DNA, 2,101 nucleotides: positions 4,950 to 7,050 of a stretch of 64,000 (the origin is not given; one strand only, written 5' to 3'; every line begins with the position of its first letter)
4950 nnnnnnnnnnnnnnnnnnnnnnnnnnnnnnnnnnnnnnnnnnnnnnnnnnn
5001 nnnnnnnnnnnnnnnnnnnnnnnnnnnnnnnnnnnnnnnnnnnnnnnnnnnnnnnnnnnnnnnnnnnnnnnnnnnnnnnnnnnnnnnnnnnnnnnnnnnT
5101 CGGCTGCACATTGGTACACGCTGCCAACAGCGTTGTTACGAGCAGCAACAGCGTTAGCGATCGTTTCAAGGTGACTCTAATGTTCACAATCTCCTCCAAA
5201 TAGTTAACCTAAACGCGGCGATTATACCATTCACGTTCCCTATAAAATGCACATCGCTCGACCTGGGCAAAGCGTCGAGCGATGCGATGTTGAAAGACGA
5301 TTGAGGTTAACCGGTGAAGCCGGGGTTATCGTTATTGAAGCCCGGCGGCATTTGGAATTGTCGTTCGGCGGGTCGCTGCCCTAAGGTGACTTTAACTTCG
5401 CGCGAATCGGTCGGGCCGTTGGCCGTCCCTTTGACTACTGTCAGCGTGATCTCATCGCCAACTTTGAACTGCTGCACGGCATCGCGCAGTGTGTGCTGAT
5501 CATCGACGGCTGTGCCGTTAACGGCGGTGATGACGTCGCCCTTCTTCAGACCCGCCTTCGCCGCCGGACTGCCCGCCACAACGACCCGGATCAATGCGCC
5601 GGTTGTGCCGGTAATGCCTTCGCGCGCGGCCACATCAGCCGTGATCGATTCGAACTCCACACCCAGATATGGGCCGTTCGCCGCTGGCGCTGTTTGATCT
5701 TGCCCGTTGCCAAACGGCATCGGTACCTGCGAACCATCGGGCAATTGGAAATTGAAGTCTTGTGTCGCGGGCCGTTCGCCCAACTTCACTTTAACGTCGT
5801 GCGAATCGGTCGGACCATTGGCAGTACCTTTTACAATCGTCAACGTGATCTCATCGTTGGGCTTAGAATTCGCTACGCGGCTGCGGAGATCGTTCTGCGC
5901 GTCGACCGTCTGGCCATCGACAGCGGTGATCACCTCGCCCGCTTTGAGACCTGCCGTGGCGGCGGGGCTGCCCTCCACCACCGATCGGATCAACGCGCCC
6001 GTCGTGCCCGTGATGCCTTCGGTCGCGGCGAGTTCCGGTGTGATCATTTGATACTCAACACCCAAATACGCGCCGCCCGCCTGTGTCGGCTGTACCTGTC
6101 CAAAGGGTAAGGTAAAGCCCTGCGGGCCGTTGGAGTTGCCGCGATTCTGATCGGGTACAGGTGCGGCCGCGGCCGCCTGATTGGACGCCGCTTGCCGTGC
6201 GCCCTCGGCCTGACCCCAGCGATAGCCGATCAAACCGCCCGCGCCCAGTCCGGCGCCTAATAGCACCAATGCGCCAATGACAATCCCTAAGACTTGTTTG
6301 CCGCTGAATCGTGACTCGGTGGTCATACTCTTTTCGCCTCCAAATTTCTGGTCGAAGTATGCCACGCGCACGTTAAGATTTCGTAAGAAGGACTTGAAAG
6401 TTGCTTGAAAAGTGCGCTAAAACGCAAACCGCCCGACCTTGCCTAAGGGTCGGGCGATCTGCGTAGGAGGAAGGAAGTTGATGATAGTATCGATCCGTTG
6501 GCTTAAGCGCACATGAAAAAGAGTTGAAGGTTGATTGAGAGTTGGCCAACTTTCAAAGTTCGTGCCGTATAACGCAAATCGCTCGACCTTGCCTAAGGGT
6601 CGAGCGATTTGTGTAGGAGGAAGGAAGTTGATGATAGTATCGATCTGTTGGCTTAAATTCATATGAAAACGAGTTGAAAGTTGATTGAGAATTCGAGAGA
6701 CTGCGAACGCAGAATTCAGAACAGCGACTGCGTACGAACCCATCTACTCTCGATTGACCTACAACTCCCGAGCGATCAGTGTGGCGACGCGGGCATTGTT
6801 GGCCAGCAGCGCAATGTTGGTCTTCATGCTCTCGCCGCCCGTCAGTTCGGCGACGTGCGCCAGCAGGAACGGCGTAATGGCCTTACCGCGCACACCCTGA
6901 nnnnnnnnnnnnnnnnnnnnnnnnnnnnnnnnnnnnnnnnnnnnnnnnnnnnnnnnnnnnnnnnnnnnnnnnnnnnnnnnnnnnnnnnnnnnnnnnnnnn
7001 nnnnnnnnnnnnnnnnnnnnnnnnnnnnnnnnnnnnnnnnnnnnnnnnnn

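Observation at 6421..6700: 150-bp tandem intergenic repeat with a covarying hairpin and SD + 11-codon mini-ORFs; a third copy of the hairpin stem at 5252-5284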

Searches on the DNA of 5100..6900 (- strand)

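Call 6: search_rna_families(source=window, start=5100, end=6900, threshold=evalue, max_evalue=10, show_alignments=3)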
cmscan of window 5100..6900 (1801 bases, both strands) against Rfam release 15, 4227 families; matches with E-value up to 10: 4.
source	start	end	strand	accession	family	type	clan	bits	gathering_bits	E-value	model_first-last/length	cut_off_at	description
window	6075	6230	-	RF01528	CC3513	Gene; sRNA;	-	18.1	40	2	1-176/176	no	caulobacter sRNA CC3513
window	6769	6894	-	RF00305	snoZ248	Gene; snRNA; snoRNA; CD-box;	-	17.3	120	4.3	1-137/137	no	Small nucleolar RNA Z248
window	6474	6554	+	RF01285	snoU31b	Gene; snRNA; snoRNA; CD-box;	-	17.2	37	5.2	1-86/86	no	Small nucleolar RNA U31b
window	6624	6694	+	RF01285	snoU31b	Gene; snRNA; snoRNA; CD-box;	-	16.5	37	7.7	1-86/86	no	Small nucleolar RNA U31b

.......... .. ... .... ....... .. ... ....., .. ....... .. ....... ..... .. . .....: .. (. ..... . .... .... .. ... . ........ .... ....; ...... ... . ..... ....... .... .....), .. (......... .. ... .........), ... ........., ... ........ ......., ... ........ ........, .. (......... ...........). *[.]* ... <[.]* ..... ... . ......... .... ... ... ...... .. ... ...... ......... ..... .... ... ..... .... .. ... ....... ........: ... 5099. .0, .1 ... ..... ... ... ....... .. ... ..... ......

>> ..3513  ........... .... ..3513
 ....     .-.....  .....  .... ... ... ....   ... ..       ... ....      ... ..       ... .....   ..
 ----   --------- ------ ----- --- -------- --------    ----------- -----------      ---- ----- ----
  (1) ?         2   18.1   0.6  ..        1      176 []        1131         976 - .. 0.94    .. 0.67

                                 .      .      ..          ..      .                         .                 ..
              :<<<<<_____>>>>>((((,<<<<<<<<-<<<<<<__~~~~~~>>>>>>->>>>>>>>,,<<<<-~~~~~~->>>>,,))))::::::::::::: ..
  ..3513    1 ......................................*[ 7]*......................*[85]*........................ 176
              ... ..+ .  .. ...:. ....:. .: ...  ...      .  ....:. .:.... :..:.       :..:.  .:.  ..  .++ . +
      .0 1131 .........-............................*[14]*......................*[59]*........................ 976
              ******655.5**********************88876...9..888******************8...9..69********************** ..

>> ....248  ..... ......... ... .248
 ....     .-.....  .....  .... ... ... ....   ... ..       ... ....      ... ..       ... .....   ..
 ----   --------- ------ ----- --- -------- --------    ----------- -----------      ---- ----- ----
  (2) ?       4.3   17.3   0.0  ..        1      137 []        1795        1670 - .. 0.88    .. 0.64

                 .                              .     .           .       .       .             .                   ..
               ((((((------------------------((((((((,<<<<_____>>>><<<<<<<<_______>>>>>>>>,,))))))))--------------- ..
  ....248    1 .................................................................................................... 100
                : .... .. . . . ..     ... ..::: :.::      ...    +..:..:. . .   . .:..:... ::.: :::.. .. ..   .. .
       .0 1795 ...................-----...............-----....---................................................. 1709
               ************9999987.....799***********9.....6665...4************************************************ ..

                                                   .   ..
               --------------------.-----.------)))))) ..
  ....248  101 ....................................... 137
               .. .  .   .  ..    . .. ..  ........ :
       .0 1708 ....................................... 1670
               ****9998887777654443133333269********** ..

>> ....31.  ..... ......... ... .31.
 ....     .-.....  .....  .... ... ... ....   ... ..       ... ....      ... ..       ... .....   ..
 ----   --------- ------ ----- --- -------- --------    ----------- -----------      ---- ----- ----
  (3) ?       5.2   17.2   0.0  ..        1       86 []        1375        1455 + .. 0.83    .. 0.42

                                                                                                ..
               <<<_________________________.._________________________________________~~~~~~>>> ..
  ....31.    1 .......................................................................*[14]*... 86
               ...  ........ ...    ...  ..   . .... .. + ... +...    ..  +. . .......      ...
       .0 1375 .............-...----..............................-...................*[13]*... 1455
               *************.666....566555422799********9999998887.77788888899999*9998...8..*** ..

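Call 63: build_rna_model(alignment_id=A3, structure=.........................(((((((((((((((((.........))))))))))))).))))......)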
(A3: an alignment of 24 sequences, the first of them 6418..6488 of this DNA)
Model R1 built from alignment A3 (24 sequences, 75 columns); structure: as given.
model positions 71; base pairs 17; branch points 0; effective number of sequences 4.37; information 0.793 bits per position. Calibrated on 0.2 Mb of random sequence (short: E-values are rough).
structure used (alignment columns):
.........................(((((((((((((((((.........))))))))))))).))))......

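Call 64: search_with_rna_model(model_id=R1, sources=[window, L002, L003, L004, L007, L008, L009, L010, L018, L019, L024, L028, L031, L033, L034, L035, L036], max_evalue=1)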
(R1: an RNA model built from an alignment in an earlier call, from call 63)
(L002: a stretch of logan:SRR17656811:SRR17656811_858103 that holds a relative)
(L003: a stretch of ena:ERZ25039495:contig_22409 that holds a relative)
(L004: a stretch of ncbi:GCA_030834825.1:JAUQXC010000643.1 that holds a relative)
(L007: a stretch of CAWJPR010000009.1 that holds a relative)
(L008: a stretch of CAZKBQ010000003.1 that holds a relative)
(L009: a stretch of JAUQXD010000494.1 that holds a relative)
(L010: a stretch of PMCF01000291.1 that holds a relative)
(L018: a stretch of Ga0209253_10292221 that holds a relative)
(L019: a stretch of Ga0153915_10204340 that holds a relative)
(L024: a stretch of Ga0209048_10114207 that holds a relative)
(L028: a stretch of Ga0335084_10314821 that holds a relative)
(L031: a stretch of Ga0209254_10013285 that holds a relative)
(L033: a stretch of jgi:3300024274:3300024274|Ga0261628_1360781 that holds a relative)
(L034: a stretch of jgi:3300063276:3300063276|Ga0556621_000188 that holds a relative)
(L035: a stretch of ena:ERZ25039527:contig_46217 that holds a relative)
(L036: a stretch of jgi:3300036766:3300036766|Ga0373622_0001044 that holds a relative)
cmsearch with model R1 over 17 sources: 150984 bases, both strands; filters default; matches with E-value up to 1: 55.
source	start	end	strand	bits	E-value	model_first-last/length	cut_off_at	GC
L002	138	208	+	92.5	2.2e-18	1-71/71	no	0.52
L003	3840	3910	+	92.2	2.5e-18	1-71/71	no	0.52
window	6418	6488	-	90.1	7.6e-18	1-71/71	no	0.54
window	6568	6638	-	89.3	1.1e-17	1-71/71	no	0.46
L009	2805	2875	+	88.7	1.6e-17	1-71/71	no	0.55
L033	2191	2261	+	88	2.3e-17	1-71/71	no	0.54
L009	2612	2682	+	86.2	5.6e-17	1-71/71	no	0.52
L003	3632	3703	+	86.2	5.7e-17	1-71/71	no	0.51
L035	3652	3722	+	85.2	9.5e-17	1-71/71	no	0.49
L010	5415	5485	+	84.6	1.3e-16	1-71/71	no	0.48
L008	2626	2696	-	83.3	2.6e-16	1-71/71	no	0.49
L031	1656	1726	-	82.3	4.3e-16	1-71/71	no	0.54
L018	1020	1091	+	81.8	5.7e-16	1-71/71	no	0.5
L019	948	1018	-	80.9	8.9e-16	1-71/71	no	0.49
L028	288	358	-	80.1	1.4e-15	1-71/71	no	0.55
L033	2339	2410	+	79.6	1.8e-15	1-71/71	no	0.51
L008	2340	2410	-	79.5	1.9e-15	1-71/71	no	0.48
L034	2333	2403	+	77.9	4.2e-15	1-71/71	no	0.51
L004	5133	5203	+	76.4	9.1e-15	1-71/71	no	0.54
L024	1718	1788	+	75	1.9e-14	1-71/71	no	0.55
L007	4594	4664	+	73.6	4e-14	1-71/71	no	0.49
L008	2478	2548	-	60.7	3.3e-11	1-71/71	no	0.58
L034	3633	3703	+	60.5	3.5e-11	1-71/71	no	0.54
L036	3560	3630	+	55.4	5e-10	1-71/71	no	0.54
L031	388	457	-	55.4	5.1e-10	1-71/71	no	0.59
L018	1041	1105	-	43.5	2.4e-07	1-71/71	no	0.49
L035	3672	3744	-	41.8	5.8e-07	1-71/71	no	0.53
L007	5893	5963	+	41.6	6.6e-07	1-71/71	no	0.58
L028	267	338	+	38.7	2.9e-06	1-71/71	no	0.49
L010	5435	5507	-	36.5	9.1e-06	1-71/71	no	0.56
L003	3860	3930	-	35.9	1.3e-05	1-71/71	no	0.49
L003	3655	3699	-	35.5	1.5e-05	25-69/71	no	0.56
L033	2215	2257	-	35.2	1.8e-05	25-67/71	no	0.56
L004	5157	5199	-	32.4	7.6e-05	25-67/71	no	0.53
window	6572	6614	+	32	9.7e-05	25-67/71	no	0.53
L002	162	204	-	31.6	0.00012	25-67/71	no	0.63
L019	952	994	+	30.6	0.0002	25-67/71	no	0.6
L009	2829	2871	-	29.8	0.0003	25-67/71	no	0.6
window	5243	5314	-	28.8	0.0005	1-71/71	no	0.51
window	6422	6464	+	28.1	0.00072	25-67/71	no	0.65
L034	2353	2419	-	26.7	0.0015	1-71/71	no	0.54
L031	1660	1703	+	26.3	0.0018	25-68/71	no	0.55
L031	368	437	+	25.8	0.0024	1-71/71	no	0.6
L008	2634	2668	+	25.4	0.0029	29-63/71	no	0.57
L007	4616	4660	-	25.4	0.003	25-69/71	no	0.49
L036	3584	3626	-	22.6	0.012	25-67/71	no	0.56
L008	2483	2523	+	21.4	0.023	26-66/71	no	0.66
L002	1356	1391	+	20.4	0.039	28-64/71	no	0.67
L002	1356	1391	-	20.4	0.039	28-64/71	no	0.67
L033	2363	2406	-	19.6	0.061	25-67/71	no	0.57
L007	5924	5951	-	18.9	0.085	32-60/71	no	0.68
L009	2636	2678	-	18.4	0.11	25-67/71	no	0.6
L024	1749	1777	-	16.3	0.33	32-60/71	no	0.69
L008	2349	2381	+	15.8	0.43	30-62/71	no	0.58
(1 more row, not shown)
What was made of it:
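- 6570..6629 (-): Predicted small RNA A (~60 nt). The start is assumed 7 nt after the -10. It has the CU-rich anti-SD stretch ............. at 6615-6627 and the hairpin at 6572-6614, followed by the tail UAUAC. Covariance model hit 6568-6638(-), 89.3 bits (call 64).
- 6419..6479 (-): Predicted small RNA B (~61 nt). The CU-rich stretch is at 6465-6477 and the 17-bp hairpin at 6422-6464, followed by the tail UUU. Covariance model hit 6418-6488(-), 90.1 bits (call 64).
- Checked: It also scores against the family covariance model (5243-5314 minus strand, 28.8 bits, E 5e-4, call 64).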

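Call 74: search_rna_families(sources=[L003, L004, L007, L008, L009, L010, L033, L034, L035, L036], threshold=gathering)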
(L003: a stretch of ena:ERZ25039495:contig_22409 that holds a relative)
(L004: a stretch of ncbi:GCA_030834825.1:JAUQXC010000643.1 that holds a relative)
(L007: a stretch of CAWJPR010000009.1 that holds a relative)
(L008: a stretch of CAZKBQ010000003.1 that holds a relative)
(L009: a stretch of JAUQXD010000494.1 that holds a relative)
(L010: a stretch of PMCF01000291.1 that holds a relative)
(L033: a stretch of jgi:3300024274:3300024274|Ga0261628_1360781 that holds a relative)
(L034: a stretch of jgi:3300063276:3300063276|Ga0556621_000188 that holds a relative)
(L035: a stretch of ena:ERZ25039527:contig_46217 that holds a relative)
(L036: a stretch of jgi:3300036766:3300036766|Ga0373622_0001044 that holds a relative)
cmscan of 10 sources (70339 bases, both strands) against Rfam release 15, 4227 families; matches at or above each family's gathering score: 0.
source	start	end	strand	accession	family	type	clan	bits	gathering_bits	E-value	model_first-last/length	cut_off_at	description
